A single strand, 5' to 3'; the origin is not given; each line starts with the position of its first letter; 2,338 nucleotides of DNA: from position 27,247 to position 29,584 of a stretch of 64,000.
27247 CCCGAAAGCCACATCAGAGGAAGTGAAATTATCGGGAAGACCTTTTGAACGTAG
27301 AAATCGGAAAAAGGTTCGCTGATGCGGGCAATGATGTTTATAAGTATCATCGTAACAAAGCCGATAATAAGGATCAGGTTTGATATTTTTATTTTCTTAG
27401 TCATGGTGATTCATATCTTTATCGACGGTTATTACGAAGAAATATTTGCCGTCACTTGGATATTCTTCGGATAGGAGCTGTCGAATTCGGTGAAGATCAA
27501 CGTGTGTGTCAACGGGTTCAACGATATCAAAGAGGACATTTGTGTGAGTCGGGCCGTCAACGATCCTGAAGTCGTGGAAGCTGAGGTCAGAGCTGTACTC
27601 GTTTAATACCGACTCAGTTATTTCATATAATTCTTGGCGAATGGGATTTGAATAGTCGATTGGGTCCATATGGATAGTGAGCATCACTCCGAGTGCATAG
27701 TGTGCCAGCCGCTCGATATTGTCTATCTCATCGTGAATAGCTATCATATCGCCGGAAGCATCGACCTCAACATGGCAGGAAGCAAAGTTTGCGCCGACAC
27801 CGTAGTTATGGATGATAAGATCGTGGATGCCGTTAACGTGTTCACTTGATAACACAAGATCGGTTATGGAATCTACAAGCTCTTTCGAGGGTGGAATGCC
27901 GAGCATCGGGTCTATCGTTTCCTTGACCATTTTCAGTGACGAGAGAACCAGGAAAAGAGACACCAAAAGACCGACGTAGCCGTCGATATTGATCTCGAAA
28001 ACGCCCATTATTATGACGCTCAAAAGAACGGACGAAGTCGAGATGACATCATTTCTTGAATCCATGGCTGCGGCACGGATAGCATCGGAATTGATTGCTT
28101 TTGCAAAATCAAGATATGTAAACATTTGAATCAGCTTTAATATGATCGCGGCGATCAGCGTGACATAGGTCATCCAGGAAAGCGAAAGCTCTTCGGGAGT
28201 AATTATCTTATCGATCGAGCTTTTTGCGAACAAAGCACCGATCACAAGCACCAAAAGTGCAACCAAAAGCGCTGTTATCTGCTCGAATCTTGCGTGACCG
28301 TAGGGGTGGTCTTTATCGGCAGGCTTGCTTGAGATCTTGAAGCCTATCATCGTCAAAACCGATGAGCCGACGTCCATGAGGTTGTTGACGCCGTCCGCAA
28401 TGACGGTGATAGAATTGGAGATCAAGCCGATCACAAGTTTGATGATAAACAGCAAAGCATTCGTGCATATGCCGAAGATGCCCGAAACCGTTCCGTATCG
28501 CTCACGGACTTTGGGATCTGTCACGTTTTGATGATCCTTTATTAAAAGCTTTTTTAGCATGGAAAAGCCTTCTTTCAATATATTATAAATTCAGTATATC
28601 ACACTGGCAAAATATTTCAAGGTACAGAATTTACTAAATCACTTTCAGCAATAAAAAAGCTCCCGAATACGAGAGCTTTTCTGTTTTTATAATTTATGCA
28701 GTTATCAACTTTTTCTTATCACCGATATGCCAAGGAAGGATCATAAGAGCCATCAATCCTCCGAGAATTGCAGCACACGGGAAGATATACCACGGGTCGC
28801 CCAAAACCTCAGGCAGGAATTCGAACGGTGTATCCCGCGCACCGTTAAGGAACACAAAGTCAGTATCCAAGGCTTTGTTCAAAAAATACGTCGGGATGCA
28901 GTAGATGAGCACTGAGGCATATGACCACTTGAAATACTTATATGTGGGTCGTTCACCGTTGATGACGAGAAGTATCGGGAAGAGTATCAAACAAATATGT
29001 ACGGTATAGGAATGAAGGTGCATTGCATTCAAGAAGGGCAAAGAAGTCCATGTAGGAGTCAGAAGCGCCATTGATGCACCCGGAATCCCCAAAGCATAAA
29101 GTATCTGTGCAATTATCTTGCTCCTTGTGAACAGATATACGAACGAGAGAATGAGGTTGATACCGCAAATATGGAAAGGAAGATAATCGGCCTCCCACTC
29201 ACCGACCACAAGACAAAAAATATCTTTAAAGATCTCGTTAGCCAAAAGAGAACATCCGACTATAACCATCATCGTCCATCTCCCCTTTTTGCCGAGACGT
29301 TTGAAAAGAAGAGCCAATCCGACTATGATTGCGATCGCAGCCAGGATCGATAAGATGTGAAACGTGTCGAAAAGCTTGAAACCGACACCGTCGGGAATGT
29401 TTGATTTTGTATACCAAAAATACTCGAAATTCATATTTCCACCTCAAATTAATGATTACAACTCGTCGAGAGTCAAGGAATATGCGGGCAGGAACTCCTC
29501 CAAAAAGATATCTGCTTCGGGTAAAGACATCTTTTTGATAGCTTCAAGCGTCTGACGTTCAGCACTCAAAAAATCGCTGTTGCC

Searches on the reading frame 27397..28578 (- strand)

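Call 7: search_protein_families(library=pfam, proteins=[window:27397-28578:-], max_evalue=0.001)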
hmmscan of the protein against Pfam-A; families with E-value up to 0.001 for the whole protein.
window:27397-28578:- (393 aa): 2 families
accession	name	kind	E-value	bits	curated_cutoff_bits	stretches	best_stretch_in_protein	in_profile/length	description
PF01545.26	Cation_efflux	-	1.6e-39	136.2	26.6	1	35-223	3-195/198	Cation efflux family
PF16916.11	ZT_dimer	-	2.4e-11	43.9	26.7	1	230-306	1-77/78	Dimerisation domain of Zinc Transporter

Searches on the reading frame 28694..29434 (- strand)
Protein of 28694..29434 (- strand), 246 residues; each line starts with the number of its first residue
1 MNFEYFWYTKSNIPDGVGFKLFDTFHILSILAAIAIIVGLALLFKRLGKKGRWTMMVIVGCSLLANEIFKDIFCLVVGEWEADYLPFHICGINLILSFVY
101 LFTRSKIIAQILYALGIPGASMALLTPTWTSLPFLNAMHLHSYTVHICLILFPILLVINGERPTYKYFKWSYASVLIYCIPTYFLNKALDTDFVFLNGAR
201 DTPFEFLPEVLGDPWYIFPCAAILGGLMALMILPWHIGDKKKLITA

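Call 7: search_protein_families(library=pfam, proteins=[window:28694-29434:-], max_evalue=0.001)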
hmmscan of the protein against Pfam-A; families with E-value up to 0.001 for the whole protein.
window:28694-29434:- (246 aa): 1 family
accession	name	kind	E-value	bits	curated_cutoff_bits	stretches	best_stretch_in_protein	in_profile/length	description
PF14808.11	TMEM164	-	2.7e-40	138.6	25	1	21-231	1-216/217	TMEM164 family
